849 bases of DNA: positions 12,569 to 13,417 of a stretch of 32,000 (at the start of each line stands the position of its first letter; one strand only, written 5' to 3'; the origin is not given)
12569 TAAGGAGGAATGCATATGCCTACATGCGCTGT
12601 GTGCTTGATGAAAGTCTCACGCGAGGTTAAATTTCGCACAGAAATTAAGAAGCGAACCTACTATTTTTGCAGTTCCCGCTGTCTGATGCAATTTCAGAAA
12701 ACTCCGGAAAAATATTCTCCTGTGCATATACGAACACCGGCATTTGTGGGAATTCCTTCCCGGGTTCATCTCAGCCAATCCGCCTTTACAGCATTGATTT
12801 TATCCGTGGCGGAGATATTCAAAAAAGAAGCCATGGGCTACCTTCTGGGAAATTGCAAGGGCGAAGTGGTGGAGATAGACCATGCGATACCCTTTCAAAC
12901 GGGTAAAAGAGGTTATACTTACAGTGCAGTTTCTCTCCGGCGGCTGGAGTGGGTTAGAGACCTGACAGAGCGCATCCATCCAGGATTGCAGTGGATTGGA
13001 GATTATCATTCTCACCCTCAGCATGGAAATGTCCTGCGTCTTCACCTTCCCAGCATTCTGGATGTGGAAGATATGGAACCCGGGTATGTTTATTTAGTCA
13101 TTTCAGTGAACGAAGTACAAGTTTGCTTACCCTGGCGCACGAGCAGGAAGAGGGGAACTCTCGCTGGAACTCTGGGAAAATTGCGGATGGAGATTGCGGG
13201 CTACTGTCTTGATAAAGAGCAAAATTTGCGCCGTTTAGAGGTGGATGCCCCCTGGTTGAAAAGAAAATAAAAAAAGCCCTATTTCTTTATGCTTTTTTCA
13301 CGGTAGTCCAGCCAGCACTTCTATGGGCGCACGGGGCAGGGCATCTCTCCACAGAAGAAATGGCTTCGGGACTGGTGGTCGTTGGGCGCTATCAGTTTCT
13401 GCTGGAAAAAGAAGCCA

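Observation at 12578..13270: Fusion of a four-Cys TRASH/YHS module to a JAMM/MPN+ metalloprotease domain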

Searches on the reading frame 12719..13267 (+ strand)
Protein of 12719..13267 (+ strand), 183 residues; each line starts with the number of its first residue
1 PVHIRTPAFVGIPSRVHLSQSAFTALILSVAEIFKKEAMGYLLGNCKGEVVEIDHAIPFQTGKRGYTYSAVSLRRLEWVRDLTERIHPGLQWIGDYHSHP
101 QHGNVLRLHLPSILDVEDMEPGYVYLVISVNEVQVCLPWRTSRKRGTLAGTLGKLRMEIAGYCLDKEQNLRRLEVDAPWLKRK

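Call 18: search_protein_representatives(alignment_id=A1)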
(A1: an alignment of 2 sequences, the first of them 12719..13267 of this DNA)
Query: 2 sequences, 185 profile positions. Proteins with E-value up to 0.001 (for the whole library): 256; up to 1e-10: 96; up to 1e-30: 4. The best 150 are listed.
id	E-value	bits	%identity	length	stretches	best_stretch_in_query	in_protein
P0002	1.2e-115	399.5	-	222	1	1-185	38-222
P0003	1.7e-38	148.1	-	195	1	13-179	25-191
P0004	2.9e-35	137.5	-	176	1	12-179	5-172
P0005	7.6e-31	123.1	-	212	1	7-163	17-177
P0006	2.8e-28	114.8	-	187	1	15-175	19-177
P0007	9.2e-27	109.8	-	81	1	105-183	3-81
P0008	2.1e-26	108.6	-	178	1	21-165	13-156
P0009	7.6e-26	106.8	-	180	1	12-163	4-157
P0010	2.7e-24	101.7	-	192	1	15-164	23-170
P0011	1.4e-23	99.5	-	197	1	18-168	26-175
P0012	5.8e-21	90.9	-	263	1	15-163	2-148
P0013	6.1e-21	90.8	-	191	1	5-164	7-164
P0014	1.2e-20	89.9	-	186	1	15-178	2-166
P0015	2.7e-20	88.7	-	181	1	11-181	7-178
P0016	3.3e-20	88.5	-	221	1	10-163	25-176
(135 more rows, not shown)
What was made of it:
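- The JAB half is normally a standalone gene (call 18).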

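Call 23: find_homologous_proteins(query=A2, max_evalue=0.00001)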
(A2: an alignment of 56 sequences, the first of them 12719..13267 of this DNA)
Query A2 (56 sequences) (183 aa, profile of the alignment): 36 proteins with E <= 0.00001 among 2837 candidates.
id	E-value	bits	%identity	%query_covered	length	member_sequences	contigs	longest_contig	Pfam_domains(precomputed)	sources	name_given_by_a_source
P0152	1.9e-48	182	26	84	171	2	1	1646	PF01398.27,PF14464.12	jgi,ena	-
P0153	4.9e-48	181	26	85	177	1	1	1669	PF01398.27,PF14464.12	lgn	-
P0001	5.0e-48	181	100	100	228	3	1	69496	PF14464.12,PF04945.20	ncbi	-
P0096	5.3e-48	181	24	86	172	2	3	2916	PF01398.27,PF14464.12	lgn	-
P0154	8.9e-48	180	27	86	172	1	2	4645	PF01398.27,PF14464.12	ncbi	-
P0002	3.3e-47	178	69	100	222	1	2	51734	PF04945.20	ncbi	-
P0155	8.4e-47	177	26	85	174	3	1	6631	PF01398.27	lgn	-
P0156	8.7e-46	173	25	85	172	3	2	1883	PF14464.12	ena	-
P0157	1.5e-45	173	27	86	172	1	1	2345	PF01398.27,PF14464.12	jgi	jgi:proteasome lid subunit RPN8/RPN11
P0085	2.1e-43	166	27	80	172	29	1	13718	PF14464.12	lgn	-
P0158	2.5e-43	165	28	81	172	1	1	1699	PF14464.12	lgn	-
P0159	4.7e-43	165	28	80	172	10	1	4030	PF14464.12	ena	-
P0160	4.7e-43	165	30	80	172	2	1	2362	PF14464.12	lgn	-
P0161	9.7e-43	164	27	81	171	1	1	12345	PF14464.12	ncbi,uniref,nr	ncbi:hypothetical protein GF359_10125 [candidate division WOR-3 bacterium]|uniref:JAB domain-contain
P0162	1.1e-42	163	29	81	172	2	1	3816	PF14464.12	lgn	-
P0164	1.2e-41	160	30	81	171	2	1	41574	PF14464.12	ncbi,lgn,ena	-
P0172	7.7e-39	151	30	83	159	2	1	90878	PF14464.12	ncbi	-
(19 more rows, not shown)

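Call 24: find_encoding_contigs(protein=P0172, flank=7000, max_places=2)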
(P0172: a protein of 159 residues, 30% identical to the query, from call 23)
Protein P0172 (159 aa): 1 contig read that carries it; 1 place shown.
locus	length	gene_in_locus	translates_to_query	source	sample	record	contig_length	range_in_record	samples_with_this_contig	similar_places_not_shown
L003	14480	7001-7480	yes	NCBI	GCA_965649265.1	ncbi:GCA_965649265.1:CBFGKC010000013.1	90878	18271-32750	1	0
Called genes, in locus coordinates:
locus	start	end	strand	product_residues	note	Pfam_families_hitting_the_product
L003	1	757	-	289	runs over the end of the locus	PF00106:adh_short, PF01370:Epimerase (weak), PF08659:KR (weak), PF13561:adh_short_C2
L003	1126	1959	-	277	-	PF13185:GAF_2 (weak)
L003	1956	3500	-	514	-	PF13541:ChlI, PF00493:MCM (faint), PF01078:Mg_chelatase, PF05496:RuvB_N (faint), PF00158:Sigma54_activat (faint), PF07728:AAA_5, PF13335:Mg_chelatase_C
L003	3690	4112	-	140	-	-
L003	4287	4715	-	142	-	-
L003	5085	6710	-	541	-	PF17517:IgGFc_binding (faint)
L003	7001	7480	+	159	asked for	PF14464:Prok-JAB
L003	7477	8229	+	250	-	PF01209:Ubie_methyltran (weak), PF13489:Methyltransf_23, PF03848:TehB (weak), PF13847:Methyltransf_31, PF08241:Methyltransf_11, PF08242:Methyltransf_12, PF13649:Methyltransf_25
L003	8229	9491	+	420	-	PF27218:MJ0043_C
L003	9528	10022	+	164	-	PF04677:CwfJ_C_1 (weak), PF11969:DcpS_C (weak), PF01230:HIT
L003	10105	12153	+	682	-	PF17191:RecG_wedge, PF04851:ResIII, PF00270:DEAD, PF00271:Helicase_C, PF22590:Cas3-like_C_2 (weak), PF19833:RecG_dom3_C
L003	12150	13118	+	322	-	PF16125:DUF4837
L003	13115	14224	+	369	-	PF02684:LpxB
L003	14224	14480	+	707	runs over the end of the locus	PF01839:FG-GAP (faint), PF13517:FG-GAP_3, PF13860:FlgD_ig, PF18962:Por_Secre_tail (faint)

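Call 25: find_encoding_contigs(protein=P0164, flank=7000, max_places=2)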
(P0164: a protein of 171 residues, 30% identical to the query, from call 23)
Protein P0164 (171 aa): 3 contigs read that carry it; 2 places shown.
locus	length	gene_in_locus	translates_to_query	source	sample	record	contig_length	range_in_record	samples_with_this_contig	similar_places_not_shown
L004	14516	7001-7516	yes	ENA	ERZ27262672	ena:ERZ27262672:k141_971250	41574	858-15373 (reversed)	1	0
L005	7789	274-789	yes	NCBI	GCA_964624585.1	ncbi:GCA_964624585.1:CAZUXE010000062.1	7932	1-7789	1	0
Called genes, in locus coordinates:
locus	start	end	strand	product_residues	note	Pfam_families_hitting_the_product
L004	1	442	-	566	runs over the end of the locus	PF23562:AMP-binding_C_3 (faint), PF00501:AMP-binding, PF13193:AMP-binding_C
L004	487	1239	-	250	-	PF03610:EIIA-man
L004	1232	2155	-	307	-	PF02603:Hpr_kinase_N, PF07475:Hpr_kinase_C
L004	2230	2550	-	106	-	PF02482:Ribosomal_S30AE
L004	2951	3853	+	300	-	PF00359:PTS_EIIA_2, PF00571:CBS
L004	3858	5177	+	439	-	PF02040:ArsB, PF03600:CitMHS, PF06450:NhaB (weak)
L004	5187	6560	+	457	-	PF02040:ArsB, PF03600:CitMHS, PF06450:NhaB (weak)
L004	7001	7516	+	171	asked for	PF14464:Prok-JAB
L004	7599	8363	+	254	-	PF01209:Ubie_methyltran (weak), PF13489:Methyltransf_23, PF08241:Methyltransf_11, PF08242:Methyltransf_12, PF13649:Methyltransf_25, PF13847:Methyltransf_31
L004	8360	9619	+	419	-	PF27218:MJ0043_C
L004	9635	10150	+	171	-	PF04677:CwfJ_C_1 (weak), PF11969:DcpS_C (weak), PF01230:HIT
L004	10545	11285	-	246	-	PF13560:HTH_31, PF01381:HTH_3, PF12844:HTH_19, PF00717:Peptidase_S24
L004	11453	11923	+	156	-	PF07352:Phage_Mu_Gam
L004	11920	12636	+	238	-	-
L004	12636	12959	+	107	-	-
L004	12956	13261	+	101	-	-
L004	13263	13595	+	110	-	PF12728:HTH_17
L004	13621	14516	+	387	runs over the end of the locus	PF06074:Portal_Mu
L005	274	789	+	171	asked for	PF14464:Prok-JAB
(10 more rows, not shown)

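Call 26: find_encoding_contigs(protein=P0161, flank=7000, max_places=2)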
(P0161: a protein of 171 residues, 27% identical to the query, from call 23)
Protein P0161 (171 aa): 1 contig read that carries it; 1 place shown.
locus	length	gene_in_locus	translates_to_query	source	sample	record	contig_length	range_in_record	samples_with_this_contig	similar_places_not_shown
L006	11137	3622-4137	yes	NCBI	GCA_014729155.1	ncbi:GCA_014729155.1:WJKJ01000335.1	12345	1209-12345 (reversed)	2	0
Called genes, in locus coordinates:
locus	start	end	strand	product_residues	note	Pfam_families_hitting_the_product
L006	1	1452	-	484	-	PF03485:Arg_tRNA_synt_N, PF00750:tRNA-synt_1d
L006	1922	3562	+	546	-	PF22148:Fervidolysin_NPro-like, PF00082:Peptidase_S8, PF13860:FlgD_ig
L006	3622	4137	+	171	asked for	PF14464:Prok-JAB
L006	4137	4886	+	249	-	PF01209:Ubie_methyltran, PF13489:Methyltransf_23, PF03848:TehB (weak), PF13847:Methyltransf_31, PF08241:Methyltransf_11, PF08242:Methyltransf_12, PF13649:Methyltransf_25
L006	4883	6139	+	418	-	PF27218:MJ0043_C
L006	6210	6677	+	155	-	PF04677:CwfJ_C_1 (weak), PF01230:HIT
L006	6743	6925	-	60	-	-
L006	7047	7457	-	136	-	PF12840:HTH_20, PF01022:HTH_5, PF01047:MarR (weak), PF01325:Fe_dep_repress (weak), PF08279:HTH_11 (weak), PF13412:HTH_24, PF21476:PF0610-like_N (weak), PF25212:HVO_A0114 (weak)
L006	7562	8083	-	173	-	PF12686:DUF3800 (weak)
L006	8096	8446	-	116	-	PF12686:DUF3800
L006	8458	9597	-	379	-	PF02771:Acyl-CoA_dh_N, PF02770:Acyl-CoA_dh_M, PF00441:Acyl-CoA_dh_1, PF08028:Acyl-CoA_dh_2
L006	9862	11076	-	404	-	PF13784:Fic_N, PF02661:Fic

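Call 28: find_encoding_contigs(protein=P0003, flank=8000, max_places=3)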
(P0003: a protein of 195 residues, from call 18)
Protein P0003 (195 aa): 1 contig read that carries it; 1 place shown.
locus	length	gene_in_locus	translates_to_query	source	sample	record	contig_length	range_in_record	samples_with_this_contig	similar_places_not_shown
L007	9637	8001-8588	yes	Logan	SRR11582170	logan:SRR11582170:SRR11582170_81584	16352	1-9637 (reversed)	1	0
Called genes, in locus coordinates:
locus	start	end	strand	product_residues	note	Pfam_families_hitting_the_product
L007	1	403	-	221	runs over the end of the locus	-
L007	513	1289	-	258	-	PF01171:ATP_bind_3 (faint)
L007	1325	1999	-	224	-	PF08843:AbiEii (weak)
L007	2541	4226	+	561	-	PF13624:SurA_N_3, PF13616:Rotamase_3, PF00639:Rotamase, PF13145:Rotamase_2, PF13428:TPR_14 (faint), PF13414:TPR_11 (weak), PF13432:TPR_16 (faint), PF13424:TPR_12 (weak)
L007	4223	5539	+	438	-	PF00919:UPF0004, PF04055:Radical_SAM, PF01938:TRAM (weak)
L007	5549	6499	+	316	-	PF01745:IPT (weak), PF01715:IPPT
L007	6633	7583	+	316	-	-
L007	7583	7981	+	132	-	PF03625:DUF302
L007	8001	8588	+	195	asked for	PF14464:Prok-JAB (weak)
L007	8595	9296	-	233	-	PF01590:GAF, PF13185:GAF_2, PF13492:GAF_3, PF03861:ANTAR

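Call 40: find_encoding_contigs(protein=P0006, flank=6000, max_places=2)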
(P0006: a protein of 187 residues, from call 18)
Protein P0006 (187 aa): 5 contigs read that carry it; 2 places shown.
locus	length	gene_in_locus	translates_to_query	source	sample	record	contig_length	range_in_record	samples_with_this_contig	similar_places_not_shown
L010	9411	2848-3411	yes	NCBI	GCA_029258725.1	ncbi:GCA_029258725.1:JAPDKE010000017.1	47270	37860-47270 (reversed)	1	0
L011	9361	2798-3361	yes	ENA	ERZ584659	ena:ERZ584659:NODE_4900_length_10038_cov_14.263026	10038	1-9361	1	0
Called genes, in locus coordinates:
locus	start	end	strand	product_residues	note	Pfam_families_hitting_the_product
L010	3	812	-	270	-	?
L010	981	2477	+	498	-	PF00171:Aldedh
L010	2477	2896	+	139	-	-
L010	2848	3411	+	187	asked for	PF14464:Prok-JAB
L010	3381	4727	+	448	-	PF01212:Beta_elim_lyase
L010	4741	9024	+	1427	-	PF25852:DUF6242_C (faint)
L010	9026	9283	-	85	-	-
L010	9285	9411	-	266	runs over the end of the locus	PF00491:Arginase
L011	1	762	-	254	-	?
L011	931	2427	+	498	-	PF00171:Aldedh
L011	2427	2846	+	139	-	-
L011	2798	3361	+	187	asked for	PF14464:Prok-JAB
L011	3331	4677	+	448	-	PF01212:Beta_elim_lyase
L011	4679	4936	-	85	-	-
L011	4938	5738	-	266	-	PF00491:Arginase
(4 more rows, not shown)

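Call 41: find_encoding_contigs(protein=P0008, flank=6000, max_places=2)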
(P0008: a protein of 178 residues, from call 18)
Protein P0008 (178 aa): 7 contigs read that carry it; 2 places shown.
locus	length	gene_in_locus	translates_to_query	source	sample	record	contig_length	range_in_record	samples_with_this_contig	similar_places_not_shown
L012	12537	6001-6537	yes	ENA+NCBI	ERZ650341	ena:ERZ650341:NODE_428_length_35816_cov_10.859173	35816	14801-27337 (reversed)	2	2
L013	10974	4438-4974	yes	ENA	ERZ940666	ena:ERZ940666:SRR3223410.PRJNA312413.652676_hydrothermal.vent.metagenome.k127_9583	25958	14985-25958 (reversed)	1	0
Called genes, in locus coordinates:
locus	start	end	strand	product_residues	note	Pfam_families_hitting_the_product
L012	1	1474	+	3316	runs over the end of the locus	?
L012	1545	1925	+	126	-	PF00164:Ribosom_S12_S23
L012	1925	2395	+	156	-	PF00177:Ribosomal_S7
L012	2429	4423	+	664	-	PF00009:GTP_EFTU, PF03144:GTP_EFTU_D2, PF22042:EF-G_D2, PF14492:EFG_III, PF16658:RF3_C (faint), PF03764:EFG_IV, PF00679:EFG_C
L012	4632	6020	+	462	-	PF00749:tRNA-synt_1c, PF19269:Anticodon_2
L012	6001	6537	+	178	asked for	PF14464:Prok-JAB (weak)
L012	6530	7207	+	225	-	PF00702:Hydrolase, PF13419:HAD_2, PF13242:Hydrolase_like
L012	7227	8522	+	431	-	PF01436:NHL (faint), PF13860:FlgD_ig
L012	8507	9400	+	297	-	-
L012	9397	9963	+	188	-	-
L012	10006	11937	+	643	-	PF00246:Peptidase_M14, PF24827:AstE_AspA_cat (weak), PF13620:CarboxypepD_reg (weak)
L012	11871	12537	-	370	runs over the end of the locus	PF26314:MptA_B_family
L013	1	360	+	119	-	?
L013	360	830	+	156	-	PF00177:Ribosomal_S7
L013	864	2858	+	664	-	PF00009:GTP_EFTU, PF03144:GTP_EFTU_D2, PF22042:EF-G_D2, PF14492:EFG_III, PF16658:RF3_C (faint), PF03764:EFG_IV, PF00679:EFG_C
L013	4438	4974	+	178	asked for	PF14464:Prok-JAB (weak)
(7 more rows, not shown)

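Call 42: find_encoding_contigs(protein=P0011, flank=6000, max_places=2)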
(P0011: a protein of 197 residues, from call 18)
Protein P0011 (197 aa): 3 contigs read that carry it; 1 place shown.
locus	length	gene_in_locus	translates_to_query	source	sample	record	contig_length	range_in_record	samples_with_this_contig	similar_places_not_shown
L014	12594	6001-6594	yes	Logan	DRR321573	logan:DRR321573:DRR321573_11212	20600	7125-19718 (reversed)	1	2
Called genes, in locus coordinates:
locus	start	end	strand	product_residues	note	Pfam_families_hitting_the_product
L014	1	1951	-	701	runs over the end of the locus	PF00912:Transgly, PF00905:Transpeptidase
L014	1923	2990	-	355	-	PF00005:ABC_tran, PF17912:OB_MalK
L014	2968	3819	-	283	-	PF17848:Zn_ribbon_ACC, PF01039:Carboxyl_trans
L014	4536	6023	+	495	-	PF00749:tRNA-synt_1c, PF19269:Anticodon_2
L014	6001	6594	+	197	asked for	PF14464:Prok-JAB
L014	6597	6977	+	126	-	PF01648:ACPS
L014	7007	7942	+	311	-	PF00698:Acyl_transf_1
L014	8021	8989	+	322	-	PF00483:NTP_transferase, PF12804:NTP_transf_3, PF25084:LbH_EIF2B (weak), PF25087:GMPPB_C (weak)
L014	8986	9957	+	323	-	PF00515:TPR_1 (faint), PF07719:TPR_2 (faint), PF13174:TPR_6 (faint), PF13181:TPR_8 (faint), PF13428:TPR_14 (faint), PF13432:TPR_16 (faint), PF14559:TPR_19 (faint), PF13424:TPR_12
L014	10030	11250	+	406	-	PF13439:Glyco_transf_4, PF13579:Glyco_trans_4_4, PF00534:Glycos_transf_1 (weak)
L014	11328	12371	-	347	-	PF13685:Fe-ADH_2, PF00465:Fe-ADH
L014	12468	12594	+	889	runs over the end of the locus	-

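Call 52: search_protein_families(library=pfam, proteins=[L009:10654-10989:+, L007:6633-7580:+, L010:2477-2893:+], max_evalue=0.01)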
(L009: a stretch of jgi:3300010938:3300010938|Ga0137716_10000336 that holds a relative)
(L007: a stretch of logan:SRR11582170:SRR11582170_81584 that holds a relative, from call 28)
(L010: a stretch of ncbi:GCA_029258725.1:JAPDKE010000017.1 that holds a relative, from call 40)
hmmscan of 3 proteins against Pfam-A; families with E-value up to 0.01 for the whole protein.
L009:10654-10989:+ (112 aa): 0 families

L007:6633-7580:+ (316 aa): 1 family
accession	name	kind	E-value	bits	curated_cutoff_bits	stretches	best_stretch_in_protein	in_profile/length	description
PF00722.28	Glyco_hydro_16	-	0.0065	16.4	22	0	170-203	49-82/175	Glycosyl hydrolases family 16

L010:2477-2893:+ (139 aa): 0 families

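Call 67: search_solved_structures(query=A2, max_evalue=0.001, show_alignments=2)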
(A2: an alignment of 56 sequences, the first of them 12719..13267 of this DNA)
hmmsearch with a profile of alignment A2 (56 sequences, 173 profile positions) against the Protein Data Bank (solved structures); distinct sequences matched with E-value up to 0.001: 43.
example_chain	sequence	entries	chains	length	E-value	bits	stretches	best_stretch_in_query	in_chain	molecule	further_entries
5cw6_A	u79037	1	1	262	1.3e-08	37.7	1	4-92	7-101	DrBRCC36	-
6fju_A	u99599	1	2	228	1.4e-08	37.6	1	3-110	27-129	26S proteasome regulatory subunit N11-like protein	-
6fjv_A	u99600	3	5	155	2e-08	37.1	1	4-110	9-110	26S proteasome regulatory subunit N11-like protein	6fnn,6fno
2kks_A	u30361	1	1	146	2.6e-08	36.7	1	5-123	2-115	Uncharacterized protein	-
2kcq_A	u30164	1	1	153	8.3e-08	35.1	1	17-122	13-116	Mov34/MPN/PAD-1 family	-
5jog_A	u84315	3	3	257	1.3e-07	34.4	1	6-102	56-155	COP9 signalosome complex subunit 5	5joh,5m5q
4f7o_A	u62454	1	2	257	1.3e-07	34.4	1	6-102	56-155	COP9 signalosome complex subunit 5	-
6r7f_E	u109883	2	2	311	2.2e-07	33.7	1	6-102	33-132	COP9 signalosome complex subunit 5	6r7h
4wsn_E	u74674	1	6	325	2.2e-07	33.7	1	6-102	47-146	COP9 signalosome complex subunit 5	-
4d18_E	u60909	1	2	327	2.2e-07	33.7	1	6-102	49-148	COP9 SIGNALOSOME COMPLEX SUBUNIT 5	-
4d10_E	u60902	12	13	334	2.3e-07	33.7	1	6-102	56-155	COP9 SIGNALOSOME COMPLEX SUBUNIT 5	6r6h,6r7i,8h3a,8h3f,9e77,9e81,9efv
9e5z_E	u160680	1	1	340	2.3e-07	33.6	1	6-102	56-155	COP9 signalosome complex subunit 5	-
9qo4_E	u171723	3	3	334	2.7e-07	33.4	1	6-102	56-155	COP9 signalosome complex subunit 5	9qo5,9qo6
9is6_E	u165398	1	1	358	8.6e-07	31.8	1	4-109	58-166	COP9 signalosome complex subunit 5b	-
5u4p_A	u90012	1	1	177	3.2e-06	29.9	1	25-94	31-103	26S proteasome regulatory subunit RPN8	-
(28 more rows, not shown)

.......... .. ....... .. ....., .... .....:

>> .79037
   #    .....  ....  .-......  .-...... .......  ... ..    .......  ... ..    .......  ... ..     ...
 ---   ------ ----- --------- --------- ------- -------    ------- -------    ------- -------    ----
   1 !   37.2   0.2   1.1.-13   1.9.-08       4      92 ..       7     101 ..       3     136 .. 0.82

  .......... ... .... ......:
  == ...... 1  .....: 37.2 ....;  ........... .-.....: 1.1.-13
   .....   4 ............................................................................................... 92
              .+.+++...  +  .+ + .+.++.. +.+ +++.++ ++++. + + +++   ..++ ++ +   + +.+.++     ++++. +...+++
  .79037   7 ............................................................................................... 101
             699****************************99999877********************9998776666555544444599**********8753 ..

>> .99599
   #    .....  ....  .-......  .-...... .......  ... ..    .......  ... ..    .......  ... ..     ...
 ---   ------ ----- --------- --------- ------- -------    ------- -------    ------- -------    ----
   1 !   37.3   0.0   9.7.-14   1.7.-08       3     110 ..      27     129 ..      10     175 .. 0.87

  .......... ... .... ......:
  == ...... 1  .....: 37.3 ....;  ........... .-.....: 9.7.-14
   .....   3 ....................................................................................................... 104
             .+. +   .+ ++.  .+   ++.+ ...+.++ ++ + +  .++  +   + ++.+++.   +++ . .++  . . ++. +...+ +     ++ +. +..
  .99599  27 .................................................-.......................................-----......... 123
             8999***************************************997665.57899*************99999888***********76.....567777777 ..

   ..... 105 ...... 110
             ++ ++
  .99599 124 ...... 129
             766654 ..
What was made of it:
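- The family profile matches the same enzymes by sequence (call 67).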

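Call 68: search_protein_families(library=pfam, proteins=[L004:8360-9616:+, L004:7599-8360:+, L004:9635-10147:+, L010:2477-2893:+, L007:7583-7978:+], max_evalue=0.01)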
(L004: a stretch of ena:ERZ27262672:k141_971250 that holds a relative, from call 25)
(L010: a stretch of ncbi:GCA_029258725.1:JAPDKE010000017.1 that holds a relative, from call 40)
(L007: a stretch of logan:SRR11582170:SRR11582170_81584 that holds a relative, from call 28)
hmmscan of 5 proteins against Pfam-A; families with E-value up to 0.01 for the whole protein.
L004:8360-9616:+ (419 aa): 0 families

L004:7599-8360:+ (254 aa): 8 families
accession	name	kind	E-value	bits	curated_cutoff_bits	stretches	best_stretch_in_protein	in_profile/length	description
PF13649.12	Methyltransf_25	-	8.9e-19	68.4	27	1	46-139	1-97/97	Methyltransferase domain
PF08241.18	Methyltransf_11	-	2.3e-14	54.2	21.2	1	47-143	1-95/95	Methyltransferase domain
PF08242.18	Methyltransf_12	-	6.2e-10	40.1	30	1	47-141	1-98/98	Methyltransferase domain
PF13847.12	Methyltransf_31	-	2.1e-09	37.7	27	1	43-145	4-111/145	Methyltransferase domain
PF13489.12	Methyltransf_23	-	1.6e-08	34.9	27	1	34-224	15-159/164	Methyltransferase domain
PF01209.24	Ubie_methyltran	-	1.9e-07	31.1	20.1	1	8-140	12-148/233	ubiE/COQ5 methyltransferase family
PF03848.20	TehB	-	0.00097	19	20.4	1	42-101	30-92/193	Tellurite resistance protein TehB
PF05401.17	NodS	-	0.00098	19.4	24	1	44-145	45-146/201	Nodulation protein S (NodS)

L004:9635-10147:+ (171 aa): 3 families
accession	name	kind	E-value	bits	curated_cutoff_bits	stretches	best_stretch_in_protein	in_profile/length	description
PF01230.28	HIT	-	2.3e-14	54.2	21.5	1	39-131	4-95/98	HIT domain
PF11969.13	DcpS_C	-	5.5e-06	27.3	24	1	35-129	8-100/114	Scavenger mRNA decapping enzyme C-term binding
PF04677.20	CwfJ_C_1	-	7.8e-06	26.2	21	1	21-99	10-84/122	Protein similar to CwfJ C-terminus 1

L010:2477-2893:+ (139 aa): 0 families

L007:7583-7978:+ (132 aa): 1 family
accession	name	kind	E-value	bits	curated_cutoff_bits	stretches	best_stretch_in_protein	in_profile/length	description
PF03625.19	DUF302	-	3.4e-25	88.1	23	1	38-100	1-63/63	Domain of unknown function DUF302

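Call 69: search_protein_families(library=padloc, proteins=[P0003, P0164], max_evalue=0.01)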
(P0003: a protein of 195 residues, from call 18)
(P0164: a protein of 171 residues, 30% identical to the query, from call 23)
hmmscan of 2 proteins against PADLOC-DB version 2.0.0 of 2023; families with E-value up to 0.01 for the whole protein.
P0003 (195 aa): 4 families
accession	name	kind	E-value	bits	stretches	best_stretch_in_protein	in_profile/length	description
PDLC00898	JAB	-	1.5e-05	22.6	1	43-131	35-117/162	JAB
PDLC00891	JAB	-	0.00086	16.8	1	46-130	32-110/159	JAB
PDLC00904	JAB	-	0.0025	15.7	1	27-113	6-92/170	JAB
PDLC00899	JAB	-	0.0026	15.5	1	61-114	52-103/160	JAB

P0164 (171 aa): 4 families
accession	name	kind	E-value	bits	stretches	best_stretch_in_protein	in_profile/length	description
PDLC02013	SAVED5--SAVED_TIR_JAB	-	0.00012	18.7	1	4-115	8-121/584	-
PDLC00904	JAB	-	0.00053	17.9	1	3-88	6-91/170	JAB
PDLC00827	E1-E2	-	0.0013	15.1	1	3-93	564-658/711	E1-E2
PDLC00727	Effector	-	0.0018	14.8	1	4-117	8-124/590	TIR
